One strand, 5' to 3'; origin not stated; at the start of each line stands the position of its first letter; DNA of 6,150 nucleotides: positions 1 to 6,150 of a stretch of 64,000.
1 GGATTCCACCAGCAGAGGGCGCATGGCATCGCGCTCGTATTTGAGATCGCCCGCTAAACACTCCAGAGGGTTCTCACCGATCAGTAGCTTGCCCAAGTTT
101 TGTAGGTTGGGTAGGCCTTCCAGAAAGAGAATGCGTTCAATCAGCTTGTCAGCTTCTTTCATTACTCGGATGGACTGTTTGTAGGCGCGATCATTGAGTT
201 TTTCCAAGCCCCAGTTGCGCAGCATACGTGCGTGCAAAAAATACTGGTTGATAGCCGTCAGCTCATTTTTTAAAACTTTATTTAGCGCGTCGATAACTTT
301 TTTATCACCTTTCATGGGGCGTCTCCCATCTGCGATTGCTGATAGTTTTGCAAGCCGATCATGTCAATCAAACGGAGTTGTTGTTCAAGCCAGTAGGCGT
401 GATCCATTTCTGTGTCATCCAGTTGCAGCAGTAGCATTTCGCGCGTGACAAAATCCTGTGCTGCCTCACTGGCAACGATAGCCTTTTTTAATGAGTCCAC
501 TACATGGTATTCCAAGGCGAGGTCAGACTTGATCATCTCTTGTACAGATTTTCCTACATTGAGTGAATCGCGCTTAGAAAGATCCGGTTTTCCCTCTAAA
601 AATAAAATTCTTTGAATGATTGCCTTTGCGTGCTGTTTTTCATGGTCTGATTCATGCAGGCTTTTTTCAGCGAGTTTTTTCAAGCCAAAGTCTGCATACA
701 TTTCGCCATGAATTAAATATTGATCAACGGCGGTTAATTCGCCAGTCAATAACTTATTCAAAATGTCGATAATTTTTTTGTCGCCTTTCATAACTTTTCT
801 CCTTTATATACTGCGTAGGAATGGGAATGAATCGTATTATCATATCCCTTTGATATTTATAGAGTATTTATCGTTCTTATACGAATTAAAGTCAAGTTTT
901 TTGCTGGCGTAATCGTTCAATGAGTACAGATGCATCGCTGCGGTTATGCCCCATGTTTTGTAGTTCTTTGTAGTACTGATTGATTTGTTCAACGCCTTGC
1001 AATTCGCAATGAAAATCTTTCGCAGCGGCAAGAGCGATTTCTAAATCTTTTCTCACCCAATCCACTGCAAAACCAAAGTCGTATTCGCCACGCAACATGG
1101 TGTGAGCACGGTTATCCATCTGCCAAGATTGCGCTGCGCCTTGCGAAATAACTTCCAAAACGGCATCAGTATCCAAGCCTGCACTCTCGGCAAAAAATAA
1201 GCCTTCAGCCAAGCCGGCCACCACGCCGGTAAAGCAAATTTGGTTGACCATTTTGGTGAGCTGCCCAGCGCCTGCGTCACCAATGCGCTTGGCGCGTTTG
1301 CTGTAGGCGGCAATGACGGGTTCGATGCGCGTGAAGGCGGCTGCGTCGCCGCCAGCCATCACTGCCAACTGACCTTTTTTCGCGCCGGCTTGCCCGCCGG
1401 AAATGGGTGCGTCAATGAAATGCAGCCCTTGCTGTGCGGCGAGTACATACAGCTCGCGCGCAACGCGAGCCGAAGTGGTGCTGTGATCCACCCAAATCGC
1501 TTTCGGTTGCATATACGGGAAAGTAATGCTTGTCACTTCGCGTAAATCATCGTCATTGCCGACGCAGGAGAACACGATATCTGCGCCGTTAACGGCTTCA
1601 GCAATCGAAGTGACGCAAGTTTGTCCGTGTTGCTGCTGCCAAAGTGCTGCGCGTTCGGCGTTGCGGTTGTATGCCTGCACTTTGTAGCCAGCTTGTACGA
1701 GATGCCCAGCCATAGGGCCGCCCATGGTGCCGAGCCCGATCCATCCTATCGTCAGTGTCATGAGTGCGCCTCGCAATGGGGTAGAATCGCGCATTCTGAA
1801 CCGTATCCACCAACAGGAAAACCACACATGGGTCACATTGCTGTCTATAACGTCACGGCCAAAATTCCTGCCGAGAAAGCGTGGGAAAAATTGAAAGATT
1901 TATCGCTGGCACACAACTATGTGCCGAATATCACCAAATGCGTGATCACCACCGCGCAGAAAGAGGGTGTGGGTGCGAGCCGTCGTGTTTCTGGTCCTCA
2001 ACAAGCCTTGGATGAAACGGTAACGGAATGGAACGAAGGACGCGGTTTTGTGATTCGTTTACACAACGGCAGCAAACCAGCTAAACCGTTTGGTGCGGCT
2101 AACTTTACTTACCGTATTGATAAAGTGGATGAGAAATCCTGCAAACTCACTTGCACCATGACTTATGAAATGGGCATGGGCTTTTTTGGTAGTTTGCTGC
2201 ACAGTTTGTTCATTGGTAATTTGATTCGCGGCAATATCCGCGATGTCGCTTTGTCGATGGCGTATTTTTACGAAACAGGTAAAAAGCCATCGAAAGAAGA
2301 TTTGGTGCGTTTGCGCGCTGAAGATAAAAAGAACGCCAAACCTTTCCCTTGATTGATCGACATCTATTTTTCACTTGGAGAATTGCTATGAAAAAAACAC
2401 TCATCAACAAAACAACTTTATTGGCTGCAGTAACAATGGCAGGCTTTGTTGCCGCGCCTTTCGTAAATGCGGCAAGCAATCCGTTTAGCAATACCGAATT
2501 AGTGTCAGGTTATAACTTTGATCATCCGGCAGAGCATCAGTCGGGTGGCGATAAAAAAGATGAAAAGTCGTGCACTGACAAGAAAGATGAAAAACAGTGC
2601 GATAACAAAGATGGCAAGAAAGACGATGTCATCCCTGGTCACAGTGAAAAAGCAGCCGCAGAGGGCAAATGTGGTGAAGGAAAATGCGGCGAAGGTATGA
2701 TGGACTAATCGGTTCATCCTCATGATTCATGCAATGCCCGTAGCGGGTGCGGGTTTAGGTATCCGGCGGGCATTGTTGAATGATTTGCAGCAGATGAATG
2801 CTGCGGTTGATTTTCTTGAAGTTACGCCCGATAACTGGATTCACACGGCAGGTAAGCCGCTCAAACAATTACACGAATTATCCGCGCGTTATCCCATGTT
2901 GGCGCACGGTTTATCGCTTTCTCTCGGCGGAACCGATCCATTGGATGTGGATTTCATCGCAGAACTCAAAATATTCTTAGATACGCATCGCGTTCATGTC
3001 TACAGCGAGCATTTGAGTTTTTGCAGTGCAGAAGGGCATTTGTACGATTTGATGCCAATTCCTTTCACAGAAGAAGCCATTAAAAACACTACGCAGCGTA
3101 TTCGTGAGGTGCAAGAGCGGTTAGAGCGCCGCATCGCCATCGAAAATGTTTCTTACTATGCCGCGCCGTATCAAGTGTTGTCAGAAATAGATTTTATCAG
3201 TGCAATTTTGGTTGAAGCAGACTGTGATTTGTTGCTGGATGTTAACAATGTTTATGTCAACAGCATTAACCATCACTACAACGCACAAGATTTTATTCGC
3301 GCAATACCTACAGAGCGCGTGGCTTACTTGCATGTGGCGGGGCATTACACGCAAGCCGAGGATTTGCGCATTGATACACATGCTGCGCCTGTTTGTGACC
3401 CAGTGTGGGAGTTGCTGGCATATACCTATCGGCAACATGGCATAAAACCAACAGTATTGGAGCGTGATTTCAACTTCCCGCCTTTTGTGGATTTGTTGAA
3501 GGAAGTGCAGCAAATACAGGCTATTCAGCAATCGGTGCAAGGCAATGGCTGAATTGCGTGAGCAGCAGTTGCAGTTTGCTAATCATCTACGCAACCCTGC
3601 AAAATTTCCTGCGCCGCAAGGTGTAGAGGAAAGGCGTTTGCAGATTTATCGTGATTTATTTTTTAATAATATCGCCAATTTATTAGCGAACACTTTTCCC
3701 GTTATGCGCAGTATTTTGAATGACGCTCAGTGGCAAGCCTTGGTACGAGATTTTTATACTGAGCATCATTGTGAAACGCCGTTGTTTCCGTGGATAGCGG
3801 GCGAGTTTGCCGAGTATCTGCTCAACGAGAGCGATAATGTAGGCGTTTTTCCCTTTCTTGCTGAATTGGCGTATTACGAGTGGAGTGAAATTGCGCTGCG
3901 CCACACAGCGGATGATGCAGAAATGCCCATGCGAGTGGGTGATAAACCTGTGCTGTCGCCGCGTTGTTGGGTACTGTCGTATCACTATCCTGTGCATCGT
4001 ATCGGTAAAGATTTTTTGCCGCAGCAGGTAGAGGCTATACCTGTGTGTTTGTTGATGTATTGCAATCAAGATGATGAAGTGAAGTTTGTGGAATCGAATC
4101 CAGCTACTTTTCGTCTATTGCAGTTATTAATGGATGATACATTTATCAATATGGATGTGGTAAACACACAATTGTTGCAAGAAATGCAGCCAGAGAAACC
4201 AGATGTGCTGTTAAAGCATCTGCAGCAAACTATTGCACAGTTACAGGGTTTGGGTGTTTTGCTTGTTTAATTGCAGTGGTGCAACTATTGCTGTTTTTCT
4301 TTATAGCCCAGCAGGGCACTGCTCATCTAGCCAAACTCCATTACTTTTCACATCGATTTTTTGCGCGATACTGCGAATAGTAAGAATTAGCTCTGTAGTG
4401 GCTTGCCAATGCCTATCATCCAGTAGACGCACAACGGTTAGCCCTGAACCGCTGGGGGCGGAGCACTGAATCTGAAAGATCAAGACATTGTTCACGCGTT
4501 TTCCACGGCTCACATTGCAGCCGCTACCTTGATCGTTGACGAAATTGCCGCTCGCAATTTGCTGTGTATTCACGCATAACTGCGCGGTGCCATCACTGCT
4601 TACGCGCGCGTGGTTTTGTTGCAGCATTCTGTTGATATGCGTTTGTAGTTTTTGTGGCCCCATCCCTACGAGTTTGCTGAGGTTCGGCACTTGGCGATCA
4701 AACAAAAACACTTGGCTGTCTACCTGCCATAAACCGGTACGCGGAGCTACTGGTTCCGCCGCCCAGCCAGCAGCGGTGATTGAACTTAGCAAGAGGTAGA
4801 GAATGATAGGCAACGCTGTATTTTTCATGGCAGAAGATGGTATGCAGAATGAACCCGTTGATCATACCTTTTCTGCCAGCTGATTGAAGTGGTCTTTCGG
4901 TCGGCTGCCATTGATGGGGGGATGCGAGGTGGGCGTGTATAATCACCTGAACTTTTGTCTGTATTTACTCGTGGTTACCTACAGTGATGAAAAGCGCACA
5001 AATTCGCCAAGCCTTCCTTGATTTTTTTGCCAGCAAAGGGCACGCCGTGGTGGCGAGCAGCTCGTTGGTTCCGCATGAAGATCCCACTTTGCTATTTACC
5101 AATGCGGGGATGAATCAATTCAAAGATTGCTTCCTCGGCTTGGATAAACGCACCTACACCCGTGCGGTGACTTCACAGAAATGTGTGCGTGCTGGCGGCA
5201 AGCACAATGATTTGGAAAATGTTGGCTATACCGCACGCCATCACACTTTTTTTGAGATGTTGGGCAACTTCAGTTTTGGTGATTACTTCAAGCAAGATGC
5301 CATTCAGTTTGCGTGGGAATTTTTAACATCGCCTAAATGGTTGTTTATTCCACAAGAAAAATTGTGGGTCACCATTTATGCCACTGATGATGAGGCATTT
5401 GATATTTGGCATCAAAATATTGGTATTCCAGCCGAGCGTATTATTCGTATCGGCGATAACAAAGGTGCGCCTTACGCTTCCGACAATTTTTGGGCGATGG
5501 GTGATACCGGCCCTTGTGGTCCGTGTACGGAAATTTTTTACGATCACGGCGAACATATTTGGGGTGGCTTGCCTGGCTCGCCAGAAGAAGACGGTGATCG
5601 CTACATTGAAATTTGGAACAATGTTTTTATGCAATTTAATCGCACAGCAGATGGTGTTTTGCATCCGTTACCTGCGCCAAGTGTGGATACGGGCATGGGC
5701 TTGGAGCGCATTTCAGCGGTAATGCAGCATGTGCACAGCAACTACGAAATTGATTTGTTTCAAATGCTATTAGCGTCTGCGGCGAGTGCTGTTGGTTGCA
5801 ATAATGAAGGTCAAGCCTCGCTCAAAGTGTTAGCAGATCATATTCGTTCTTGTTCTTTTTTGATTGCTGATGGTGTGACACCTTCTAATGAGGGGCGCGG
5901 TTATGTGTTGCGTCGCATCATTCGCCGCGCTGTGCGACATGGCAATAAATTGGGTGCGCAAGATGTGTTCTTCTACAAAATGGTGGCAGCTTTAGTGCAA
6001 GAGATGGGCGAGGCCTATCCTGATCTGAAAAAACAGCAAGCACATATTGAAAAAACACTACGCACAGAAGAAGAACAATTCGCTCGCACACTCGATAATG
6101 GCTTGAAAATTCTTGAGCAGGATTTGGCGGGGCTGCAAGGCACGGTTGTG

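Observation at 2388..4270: Compact MNIO (DUF692) RiPP cluster: secreted EGKCG peptide + DUF692 + DUF2063 (HvfABC/bufferin-like metallophore system)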

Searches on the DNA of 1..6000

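Call 32: search_rna_families(source=window, start=1, end=6000, threshold=evalue, max_evalue=1)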
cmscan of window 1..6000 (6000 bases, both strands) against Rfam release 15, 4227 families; matches with E-value up to 1: 1.
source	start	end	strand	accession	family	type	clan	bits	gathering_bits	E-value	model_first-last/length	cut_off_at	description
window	5684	5757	-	RF02086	Yar_2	Gene; lncRNA;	-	20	50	0.68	1-74/74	no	Yellow-achaete intergenic RNA conserved region 2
